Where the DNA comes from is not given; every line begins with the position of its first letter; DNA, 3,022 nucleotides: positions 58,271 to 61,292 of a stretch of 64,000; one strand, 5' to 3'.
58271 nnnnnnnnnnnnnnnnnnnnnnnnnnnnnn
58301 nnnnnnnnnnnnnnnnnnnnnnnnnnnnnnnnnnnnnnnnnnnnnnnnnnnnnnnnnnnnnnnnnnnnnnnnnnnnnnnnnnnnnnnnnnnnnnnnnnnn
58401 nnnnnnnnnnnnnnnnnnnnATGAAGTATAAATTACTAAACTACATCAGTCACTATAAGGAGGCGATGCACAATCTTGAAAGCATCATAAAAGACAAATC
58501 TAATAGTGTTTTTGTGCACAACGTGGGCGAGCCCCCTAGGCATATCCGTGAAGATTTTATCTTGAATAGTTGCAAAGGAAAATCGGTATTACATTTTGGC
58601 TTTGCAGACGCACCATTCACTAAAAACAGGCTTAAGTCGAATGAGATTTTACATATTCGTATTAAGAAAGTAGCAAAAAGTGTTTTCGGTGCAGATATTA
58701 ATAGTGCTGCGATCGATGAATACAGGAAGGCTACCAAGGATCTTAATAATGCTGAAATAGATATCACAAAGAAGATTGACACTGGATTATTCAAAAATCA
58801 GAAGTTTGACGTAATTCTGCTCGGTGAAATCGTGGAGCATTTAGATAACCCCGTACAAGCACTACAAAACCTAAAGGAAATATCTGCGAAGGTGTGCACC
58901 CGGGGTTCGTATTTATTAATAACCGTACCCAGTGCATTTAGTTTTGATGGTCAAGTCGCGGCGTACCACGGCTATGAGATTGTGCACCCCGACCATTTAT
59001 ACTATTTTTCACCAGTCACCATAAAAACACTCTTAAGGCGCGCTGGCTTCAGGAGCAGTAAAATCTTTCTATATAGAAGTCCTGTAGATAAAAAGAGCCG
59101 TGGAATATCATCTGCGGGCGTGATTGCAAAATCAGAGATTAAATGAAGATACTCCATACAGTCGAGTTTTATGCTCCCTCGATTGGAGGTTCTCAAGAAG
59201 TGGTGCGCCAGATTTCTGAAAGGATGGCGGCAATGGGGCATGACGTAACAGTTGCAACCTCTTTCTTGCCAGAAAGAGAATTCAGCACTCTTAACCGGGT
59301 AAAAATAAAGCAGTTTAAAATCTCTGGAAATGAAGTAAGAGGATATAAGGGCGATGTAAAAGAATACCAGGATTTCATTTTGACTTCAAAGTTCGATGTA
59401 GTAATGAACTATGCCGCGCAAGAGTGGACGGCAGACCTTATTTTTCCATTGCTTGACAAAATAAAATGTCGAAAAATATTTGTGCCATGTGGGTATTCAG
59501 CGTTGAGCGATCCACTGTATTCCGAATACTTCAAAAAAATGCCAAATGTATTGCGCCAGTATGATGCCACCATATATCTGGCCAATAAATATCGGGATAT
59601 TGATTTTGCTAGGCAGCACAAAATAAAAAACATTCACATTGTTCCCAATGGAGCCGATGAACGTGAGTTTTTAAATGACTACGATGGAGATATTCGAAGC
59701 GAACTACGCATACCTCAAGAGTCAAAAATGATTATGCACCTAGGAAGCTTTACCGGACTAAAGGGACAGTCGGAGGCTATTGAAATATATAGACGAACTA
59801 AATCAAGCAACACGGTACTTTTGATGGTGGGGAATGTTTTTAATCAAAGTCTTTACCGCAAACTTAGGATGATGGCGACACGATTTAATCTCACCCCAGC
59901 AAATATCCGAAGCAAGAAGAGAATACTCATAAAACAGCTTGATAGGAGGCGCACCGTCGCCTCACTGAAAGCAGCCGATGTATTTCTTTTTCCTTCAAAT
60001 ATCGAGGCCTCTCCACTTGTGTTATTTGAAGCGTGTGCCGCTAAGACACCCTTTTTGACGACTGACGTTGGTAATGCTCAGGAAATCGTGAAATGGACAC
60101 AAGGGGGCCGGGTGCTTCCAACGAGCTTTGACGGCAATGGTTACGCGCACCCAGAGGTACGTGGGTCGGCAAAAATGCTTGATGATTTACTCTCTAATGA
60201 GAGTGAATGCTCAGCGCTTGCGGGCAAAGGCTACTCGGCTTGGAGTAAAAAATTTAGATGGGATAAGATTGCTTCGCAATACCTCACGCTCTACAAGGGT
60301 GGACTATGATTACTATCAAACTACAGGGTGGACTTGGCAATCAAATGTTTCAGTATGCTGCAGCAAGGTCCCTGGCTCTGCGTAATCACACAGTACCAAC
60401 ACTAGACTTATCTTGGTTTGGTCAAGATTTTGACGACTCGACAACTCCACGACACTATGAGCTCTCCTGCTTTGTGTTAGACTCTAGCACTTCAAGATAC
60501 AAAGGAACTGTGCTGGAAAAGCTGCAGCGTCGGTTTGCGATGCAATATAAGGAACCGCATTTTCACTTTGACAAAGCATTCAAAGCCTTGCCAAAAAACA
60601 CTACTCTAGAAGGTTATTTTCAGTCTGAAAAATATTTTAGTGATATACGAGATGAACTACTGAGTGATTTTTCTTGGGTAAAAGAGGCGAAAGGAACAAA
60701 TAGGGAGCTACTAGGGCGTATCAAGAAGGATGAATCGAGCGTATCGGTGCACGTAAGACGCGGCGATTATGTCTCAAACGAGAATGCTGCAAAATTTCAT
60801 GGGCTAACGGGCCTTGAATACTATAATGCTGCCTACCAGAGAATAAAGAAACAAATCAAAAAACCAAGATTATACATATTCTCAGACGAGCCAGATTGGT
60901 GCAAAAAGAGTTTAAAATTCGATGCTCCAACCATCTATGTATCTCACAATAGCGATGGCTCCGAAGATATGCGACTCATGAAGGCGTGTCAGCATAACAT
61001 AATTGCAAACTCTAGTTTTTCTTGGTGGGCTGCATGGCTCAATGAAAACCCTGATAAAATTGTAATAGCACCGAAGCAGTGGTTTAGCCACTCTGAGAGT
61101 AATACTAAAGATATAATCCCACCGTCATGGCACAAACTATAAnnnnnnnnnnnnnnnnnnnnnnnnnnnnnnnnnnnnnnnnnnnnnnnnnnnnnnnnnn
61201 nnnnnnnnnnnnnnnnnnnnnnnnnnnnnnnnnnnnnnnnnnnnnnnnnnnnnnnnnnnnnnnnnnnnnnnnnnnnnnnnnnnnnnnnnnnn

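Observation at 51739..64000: ABC-transporter-dependent, fucose-containing surface-glycan cluster with an AT-rich glycosyltransferase segment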

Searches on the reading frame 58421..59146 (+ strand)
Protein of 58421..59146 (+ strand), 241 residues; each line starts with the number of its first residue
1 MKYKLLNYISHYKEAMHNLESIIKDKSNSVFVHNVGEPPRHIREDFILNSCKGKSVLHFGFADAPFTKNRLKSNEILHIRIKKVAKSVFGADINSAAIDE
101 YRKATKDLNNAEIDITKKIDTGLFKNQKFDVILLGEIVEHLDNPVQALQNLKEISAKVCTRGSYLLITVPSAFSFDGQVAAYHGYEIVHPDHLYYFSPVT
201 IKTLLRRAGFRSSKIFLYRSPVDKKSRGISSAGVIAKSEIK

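Call 5: search_protein_families(library=pfam, proteins=[window:58421-59146:+], max_evalue=0.01)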
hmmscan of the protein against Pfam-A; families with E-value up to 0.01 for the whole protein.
window:58421-59146:+ (241 aa): 5 families
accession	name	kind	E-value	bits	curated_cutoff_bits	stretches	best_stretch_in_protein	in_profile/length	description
PF13489.12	Methyltransf_23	-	1.5e-11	44.8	27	1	52-211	22-160/164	Methyltransferase domain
PF08242.18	Methyltransf_12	-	1.1e-06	29.7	30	1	86-153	21-90/98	Methyltransferase domain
PF08241.18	Methyltransf_11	-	1.1e-05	26.4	21.2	1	82-153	15-85/95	Methyltransferase domain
PF13847.12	Methyltransf_31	-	8.8e-05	22.7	27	1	87-170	30-112/145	Methyltransferase domain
PF13649.12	Methyltransf_25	-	0.00044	21.3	27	1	85-153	21-91/97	Methyltransferase domain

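Call 10: search_protein_families(library=ncbifam, proteins=[window:58421-59146:+], max_evalue=0.001)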
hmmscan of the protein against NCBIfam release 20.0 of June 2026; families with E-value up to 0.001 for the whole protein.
window:58421-59146:+ (241 aa): 3 families
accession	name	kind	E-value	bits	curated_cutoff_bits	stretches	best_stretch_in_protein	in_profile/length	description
TIGR01983.1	UbiG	equivalog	8.6e-05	21.9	102.95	1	77-154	63-142/228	bifunctional 2-polyprenyl-6-hydroxyphenol methylase/3-demethylubiquinol 3-O-methyltransferase UbiG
NF011529.0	PRK14968.1-3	equivalog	0.00055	19.4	162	1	76-134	47-104/198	putative methyltransferase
TIGR00537.1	hemK_rel_arch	hypoth_equivalog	0.0007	19.3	87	0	77-134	33-88/179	HemK2/MTQ2 family protein methyltransferase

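Call 39: search_solved_structures(query=window:58421-59143:+, max_evalue=0.01)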
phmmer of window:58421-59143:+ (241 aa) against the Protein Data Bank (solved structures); distinct sequences matched with E-value up to 0.01: 1.
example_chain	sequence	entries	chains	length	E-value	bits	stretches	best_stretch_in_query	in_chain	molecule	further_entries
1vlm_A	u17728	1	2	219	0.0022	21.1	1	124-216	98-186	SAM-dependent methyltransferase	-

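Call 50: find_related_loci(query=A4, collection=metagenome_contigs, flank=8000)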
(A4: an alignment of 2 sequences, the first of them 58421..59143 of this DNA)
Query A4 (241 aa) in metagenome_contigs; peptide patterns used: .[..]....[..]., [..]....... (x = any residue, [..] = any of these).
189 stretches matched a pattern; 3 encode a relative of the query (tblastn E <= 1e-3); 3 distinct loci.
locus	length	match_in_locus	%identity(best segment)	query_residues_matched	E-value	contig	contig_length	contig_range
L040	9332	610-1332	67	1-241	1e-111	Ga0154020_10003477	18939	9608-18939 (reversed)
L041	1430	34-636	40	27-237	2e-38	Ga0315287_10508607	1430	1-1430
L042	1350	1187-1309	46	31-69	1e-7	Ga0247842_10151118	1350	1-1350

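Call 54: search_protein_families(library=ncbifam, proteins=[L040:7625-8650:-, L040:6894-7628:+], max_evalue=0.00001)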
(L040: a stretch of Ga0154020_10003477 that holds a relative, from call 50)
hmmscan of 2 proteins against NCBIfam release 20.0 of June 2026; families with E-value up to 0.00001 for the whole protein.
L040:7625-8650:- (341 aa): 11 families
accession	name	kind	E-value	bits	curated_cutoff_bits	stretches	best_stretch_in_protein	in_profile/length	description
TIGR01472.1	gmd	equivalog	5e-166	552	415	1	15-335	1-340/342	GDP-mannose 4,6-dehydratase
TIGR04180.1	EDH_00030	hypoth_equivalog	3.8e-36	124.7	475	1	18-320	2-296/297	NAD-dependent 4,6-dehydratase LegB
TIGR01181.1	dTDP_gluc_dehyt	equivalog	1.2e-35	123.2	365.1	1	17-327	2-305/321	dTDP-glucose 4,6-dehydratase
TIGR02622.1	CDP_4_6_dhtase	equivalog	7.3e-25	87.8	278.45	1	14-331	4-328/352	CDP-glucose 4,6-dehydratase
TIGR01179.1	galE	equivalog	2.4e-24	85.8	262.3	1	17-325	2-317/332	UDP-glucose 4-epimerase GalE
NF007582.0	PRK10217.1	equivalog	3.9e-17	62.4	698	1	15-264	2-254/355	dTDP-glucose 4,6-dehydratase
NF007490.0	PRK10084.1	subfamily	2.5e-16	59.6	649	1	17-330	3-331/361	dTDP-glucose 4,6-dehydratase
NF011728.1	PRK15181.1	equivalog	8.4e-12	44.7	760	1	12-248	13-246/348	Vi polysaccharide biosynthesis UDP-N-acetylglucosaminuronic acid C-4 epimerase TviC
NF007956.0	PRK10675.1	subfamily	1.4e-10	40.8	394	1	16-185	2-167/338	UDP-glucose 4-epimerase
NF043036.1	ErythonDh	equivalog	3.8e-10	39.5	325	1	17-181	3-163/321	D-erythronate dehydrogenase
NF041015.1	UDPsulfquin_syn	equivalog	1.3e-07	30.9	575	1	16-140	2-141/384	UDP-sulfoquinovose synthase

L040:6894-7628:+ (244 aa): 19 families
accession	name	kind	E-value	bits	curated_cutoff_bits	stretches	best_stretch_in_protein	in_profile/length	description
TIGR01983.1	UbiG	equivalog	1.9e-15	56.8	102.95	1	50-147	51-153/228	bifunctional 2-polyprenyl-6-hydroxyphenol methylase/3-demethylubiquinol 3-O-methyltransferase UbiG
TIGR02072.1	BioC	equivalog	3.9e-15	56.3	184.95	1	46-152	32-139/244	malonyl-ACP O-methyltransferase BioC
NF045667.1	MTase_DVU1556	equivalog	8e-15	54.9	155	1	47-153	21-127/213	DVU_1556 family methyltransferase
NF043040.1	corrin_prot_MT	hypoth_equivalog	4.5e-10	39.3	180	1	42-146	35-148/216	corrinoid protein-associated methyltransferase CpaM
TIGR01934.1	MenG_MenH_UbiE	subfamily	6.3e-10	38.7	158.35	1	44-150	35-146/223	ubiquinone/menaquinone biosynthesis methyltransferase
TIGR02021.1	BchM-ChlM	equivalog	1.7e-09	37.4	158.9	1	49-129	55-139/218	magnesium protoporphyrin IX methyltransferase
NF001241.0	PRK00216.1-2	equivalog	2.6e-09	37.1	327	1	42-149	45-151/231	demethylmenaquinone methyltransferase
NF001244.0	PRK00216.1-5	equivalog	1.2e-08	34.5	216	1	45-147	45-155/236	bifunctional demethylmenaquinone methyltransferase/2-methoxy-6-polyprenyl-1,4-benzoquinol methylase UbiE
NF041820.1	daptide_MTase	equivalog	2.6e-08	33.7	175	1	36-155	24-152/243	daptide-type RiPP biosynthesis methyltransferase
NF007610.0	PRK10258.1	equivalog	9.2e-08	31.7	342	1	47-144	41-137/251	malonyl-ACP O-methyltransferase BioC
NF045825.1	FAmtase_mtf2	equivalog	1.6e-07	30.8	400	1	51-147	61-160/248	fatty-acid O-methyltransferase Mtf2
NF041536.1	ArsM_DUF2284_UU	exception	1.6e-07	30.1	575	1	50-147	78-182/459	arsenite methyltransferase/DUF2284 domain selenoprotein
NF045823.1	PthPhpthDimycoMt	equivalog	1.8e-07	30.6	300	1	51-145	69-166/256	phthiotriol/phenolphthiotriol dimycocerosates methyltransferase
NF047649.1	MTase_UXPK_star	exception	3e-07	29.7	460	1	49-146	77-182/283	methyltransferase/UXPK-star double selenoprotein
NF001240.0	PRK00216.1-1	equivalog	2e-06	27.1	378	1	49-152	64-175/251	bifunctional demethylmenaquinone methyltransferase/2-methoxy-6-polyprenyl-1,4-benzoquinol methylase UbiE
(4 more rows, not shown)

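Call 69: search_solved_structures(query=A5, max_evalue=1)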
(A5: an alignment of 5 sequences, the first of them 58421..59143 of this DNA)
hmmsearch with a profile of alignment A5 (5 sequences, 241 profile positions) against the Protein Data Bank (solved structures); distinct sequences matched with E-value up to 1: 16.
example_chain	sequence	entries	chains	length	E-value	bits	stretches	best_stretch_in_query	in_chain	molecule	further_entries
3l8d_A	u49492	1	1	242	1.7e-06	31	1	86-224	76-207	Methyltransferase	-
3mgg_A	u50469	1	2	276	3.4e-06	30.1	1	91-163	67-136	Methyltransferase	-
3dli_A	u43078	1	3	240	1.7e-05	27.7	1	87-221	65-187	methyltransferase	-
1vlm_A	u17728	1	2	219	2.5e-05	27.2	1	122-223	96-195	SAM-dependent methyltransferase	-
2p7h_A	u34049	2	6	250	0.0063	19.4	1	127-184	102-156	Hypothetical protein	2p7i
3cc8_A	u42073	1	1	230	0.0077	19.1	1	117-214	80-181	Putative methyltransferase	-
1vl5_A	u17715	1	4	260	0.013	18.4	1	115-219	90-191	unknown conserved protein BH2331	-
1ve3_A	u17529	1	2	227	0.05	16.4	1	82-160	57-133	hypothetical protein PH0226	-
6cca_A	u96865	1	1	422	0.2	14.4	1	107-166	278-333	DisA protein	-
6p3m_A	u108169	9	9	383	0.3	13.8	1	76-163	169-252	tetrahydroprotoberberine N-methyltransferase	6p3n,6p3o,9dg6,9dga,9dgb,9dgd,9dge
1xxl_A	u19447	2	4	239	0.34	13.7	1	84-166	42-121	YcgJ protein | ycgJ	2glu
2gs9_A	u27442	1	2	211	0.63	12.8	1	123-181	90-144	Hypothetical protein TT1324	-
4kdr_A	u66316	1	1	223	0.81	12.4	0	116-151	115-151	3-demethylubiquinone-9 3-methyltransferase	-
5dpm_A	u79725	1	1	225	0.82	12.4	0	116-151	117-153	Ubiquinone biosynthesis O-methyltransferase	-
4kdc_A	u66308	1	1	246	0.95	12.2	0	116-151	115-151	3-demethylubiquinone-9 3-methyltransferase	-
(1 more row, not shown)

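Call 71: search_protein_families(library=pfam, proteins=[L040:171-617:+], max_evalue=10)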
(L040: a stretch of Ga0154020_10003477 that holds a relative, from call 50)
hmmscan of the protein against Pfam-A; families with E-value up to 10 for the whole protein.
L040:171-617:+ (149 aa): 1 family
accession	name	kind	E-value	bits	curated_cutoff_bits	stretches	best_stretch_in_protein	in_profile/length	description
PF22132.1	TilS-like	-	0.011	15.6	30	1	55-85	30-60/66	TilS-like substrate binding domain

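Call 81: search_protein_families(library=pfam, proteins=[L040:6894-7625:+], max_evalue=1)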
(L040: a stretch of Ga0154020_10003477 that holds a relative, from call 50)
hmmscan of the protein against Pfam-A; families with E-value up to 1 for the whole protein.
L040:6894-7625:+ (244 aa): 19 families
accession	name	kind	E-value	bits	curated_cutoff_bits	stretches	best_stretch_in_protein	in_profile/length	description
PF08241.18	Methyltransf_11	-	1.8e-21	77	21.2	1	53-145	1-95/95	Methyltransferase domain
PF13489.12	Methyltransf_23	-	3e-19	69.8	27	1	42-156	16-126/164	Methyltransferase domain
PF13649.12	Methyltransf_25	-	4.8e-19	69.3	27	1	53-141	2-97/97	Methyltransferase domain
PF13847.12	Methyltransf_31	-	7.4e-17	61.8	27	1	50-164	5-127/145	Methyltransferase domain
PF08242.18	Methyltransf_12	-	4.5e-16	59.8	30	1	53-143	1-98/98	Methyltransferase domain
PF01209.24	Ubie_methyltran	-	3.1e-08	33.7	20.1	1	46-150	45-156/233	ubiE/COQ5 methyltransferase family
PF05175.20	MTS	-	2.1e-06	27.9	23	1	44-145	26-138/170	Methyltransferase small domain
PF13578.12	Methyltransf_24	-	0.00014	23.1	26.3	1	54-145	2-102/105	Methyltransferase domain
PF07021.18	MetW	-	0.00023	21.3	21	1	43-160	8-122/193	Methionine biosynthesis protein MetW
PF03848.20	TehB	-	0.00037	20.4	20.4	1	48-141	30-128/193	Tellurite resistance protein TehB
PF05401.17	NodS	-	0.001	19.4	24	1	49-148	44-147/201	Nodulation protein S (NodS)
PF02353.26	CMAS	-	0.0016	18.3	27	1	50-154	64-173/273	Mycolic acid cyclopropane synthetase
PF03291.22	mRNA_G-N7_MeTrfase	-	0.014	14.9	26.6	1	50-148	63-183/315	mRNA (guanine-N(7))-methyltransferase domain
PF01135.25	PCMT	-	0.021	15.1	20.3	1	47-145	72-171/210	Protein-L-isoaspartate(D-aspartate) O-methyltransferase (PCMT)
PF00891.24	Methyltransf_2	-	0.077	12.8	22.3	1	51-148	65-167/210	O-methyltransferase domain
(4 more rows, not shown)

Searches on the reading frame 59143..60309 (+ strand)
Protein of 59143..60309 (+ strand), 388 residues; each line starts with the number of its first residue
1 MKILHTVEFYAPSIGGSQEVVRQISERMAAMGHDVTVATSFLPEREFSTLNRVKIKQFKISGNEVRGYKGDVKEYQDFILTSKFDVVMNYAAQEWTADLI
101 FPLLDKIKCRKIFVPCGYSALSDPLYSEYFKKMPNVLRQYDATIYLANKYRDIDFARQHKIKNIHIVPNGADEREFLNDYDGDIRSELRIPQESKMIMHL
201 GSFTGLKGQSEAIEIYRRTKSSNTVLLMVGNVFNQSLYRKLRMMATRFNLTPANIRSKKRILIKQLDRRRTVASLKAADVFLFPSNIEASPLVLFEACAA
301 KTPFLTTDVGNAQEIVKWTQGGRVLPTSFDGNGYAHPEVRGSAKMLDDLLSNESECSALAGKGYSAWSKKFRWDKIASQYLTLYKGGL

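Call 5: search_protein_families(library=pfam, proteins=[window:59143-60309:+], max_evalue=0.01)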
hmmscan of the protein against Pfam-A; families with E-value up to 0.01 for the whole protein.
window:59143-60309:+ (388 aa): 5 families
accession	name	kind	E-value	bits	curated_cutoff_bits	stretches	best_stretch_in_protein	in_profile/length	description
PF00534.26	Glycos_transf_1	-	2.4e-16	60.2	26.4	1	184-355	5-161/172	Glycosyl transferases group 1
PF13692.12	Glyco_trans_1_4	-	2.5e-10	41.2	27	1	195-325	2-124/142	Glycosyl transferases group 1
PF13439.12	Glyco_transf_4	-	7.9e-09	36.2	28.5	1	14-173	1-168/170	Glycosyltransferase Family 4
PF20706.3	GT4-conflict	-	3.9e-05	23.3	26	1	192-375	195-380/385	Family 4 Glycosyltransferase in conflict systems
PF13579.12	Glyco_trans_4_4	-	0.0011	19.7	29.7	1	15-169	1-157/158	Glycosyl transferase 4-like domain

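Call 10: search_protein_families(library=ncbifam, proteins=[window:59143-60309:+], max_evalue=0.001)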
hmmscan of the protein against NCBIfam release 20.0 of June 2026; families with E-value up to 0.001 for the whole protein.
window:59143-60309:+ (388 aa): 26 families (the best 25 are shown)
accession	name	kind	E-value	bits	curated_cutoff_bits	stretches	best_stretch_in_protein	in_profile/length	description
TIGR03999.1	thiol_BshA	equivalog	8.1e-20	71.1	273.7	1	161-385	166-371/375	N-acetyl-alpha-D-glucosaminyl L-malate synthase BshA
TIGR02149.1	glgA_Coryne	subfamily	7.8e-16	58.2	302.4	1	161-385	168-388/391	glycogen synthase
NF047684.1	TeichurnBiosyTuaC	equivalog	6.8e-12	45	550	1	164-316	187-328/391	teichuronic acid biosynthesis protein TuaC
TIGR03449.1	mycothiol_MshA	equivalog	7.2e-11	41.6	462.5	1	160-385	186-401/406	D-inositol-3-phosphate glycosyltransferase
TIGR03088.1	stp2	hypoth_equivalog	6.3e-10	38.6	409.05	1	164-385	162-371/374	TIGR03088 family PEP-CTERM/XrtA system glycosyltransferase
NF012028.0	PRK15484.1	subfamily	1.3e-09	37.6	618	1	143-379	142-370/380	lipopolysaccharide N-acetylglucosaminyltransferase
NF038295.1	EPS_HpsP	equivalog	2.4e-09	36.7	550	1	165-385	179-385/388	hormogonium polysaccharide biosynthesis glycosyltransferase HpsP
NF041010.1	glycosy_Agl16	equivalog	2.4e-09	36.5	575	1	9-385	9-349/352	glycosylation protein Agl16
TIGR04063.1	stp3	hypoth_equivalog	1.3e-08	34.1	442.05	1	135-385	153-393/397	TIGR04063 family PEP-CTERM/XrtA system glycosyltransferase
NF053787.1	GlcN_PG_synth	equivalog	1.9e-08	33.6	480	1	158-384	160-356/361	N-acetylglucosaminyl phosphatidylglycerol synthase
TIGR04157.1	glyco_rSAM_CFB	subfamily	4.6e-08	32.4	400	1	128-384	158-406/406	TIGR04157 family glycosyltransferase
NF053513.1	Gtran_IagA_BgsA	equivalog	1.2e-07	31.1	460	1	162-310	127-268/333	LTA glycolipid anchor biosynthesis glycosyltransferase, IagA/BgsA family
NF049987.1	DaglGlyslTfaseDgs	equivalog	2.1e-06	26.9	500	1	129-314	91-268/332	processive diacylglycerol alpha-glucosyltransferase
NF041876.1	EPS_EpsE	equivalog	2.2e-06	27.1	400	1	263-374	281-383/389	exopolysaccharide biosynthesis GT4 family glycosyltransferase EpsE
NF038298.1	EPS_HpsO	equivalog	3.2e-06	26.2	575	1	156-385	161-385/388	hormogonium polysaccharide biosynthesis glycosyltransferase HpsO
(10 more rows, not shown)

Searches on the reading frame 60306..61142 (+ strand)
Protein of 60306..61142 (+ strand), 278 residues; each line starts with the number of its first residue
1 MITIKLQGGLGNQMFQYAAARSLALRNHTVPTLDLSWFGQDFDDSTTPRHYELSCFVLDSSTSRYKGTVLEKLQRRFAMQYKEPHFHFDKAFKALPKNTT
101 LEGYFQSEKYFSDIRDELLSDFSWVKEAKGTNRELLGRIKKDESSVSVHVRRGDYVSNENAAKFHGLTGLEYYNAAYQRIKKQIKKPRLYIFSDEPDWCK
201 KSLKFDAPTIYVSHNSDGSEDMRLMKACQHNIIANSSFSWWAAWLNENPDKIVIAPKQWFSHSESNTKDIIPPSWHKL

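Call 5: search_protein_families(library=pfam, proteins=[window:60306-61142:+], max_evalue=0.01)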
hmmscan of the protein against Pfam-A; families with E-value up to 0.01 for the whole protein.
window:60306-61142:+ (278 aa): 2 families
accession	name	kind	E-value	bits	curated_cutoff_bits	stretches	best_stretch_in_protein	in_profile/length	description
PF01531.22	Glyco_transf_11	-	3.8e-40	138.4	23.9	1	1-276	32-295/298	Glycosyl transferase family 11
PF19745.5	FUT8_N_cat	-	0.0037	16.5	27.6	1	143-201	358-417/499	Alpha-(1,6)-fucosyltransferase N- and catalytic domains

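Call 10: search_protein_families(library=ncbifam, proteins=[window:60306-61142:+], max_evalue=0.001)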
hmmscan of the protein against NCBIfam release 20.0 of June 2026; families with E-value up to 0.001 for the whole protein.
window:60306-61142:+ (278 aa): 0 families

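Call 38: search_solved_structures(query=window:60306-61139:+, max_evalue=0.01, show_alignments=2)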
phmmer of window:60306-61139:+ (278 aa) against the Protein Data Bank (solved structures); distinct sequences matched with E-value up to 0.01: 0.
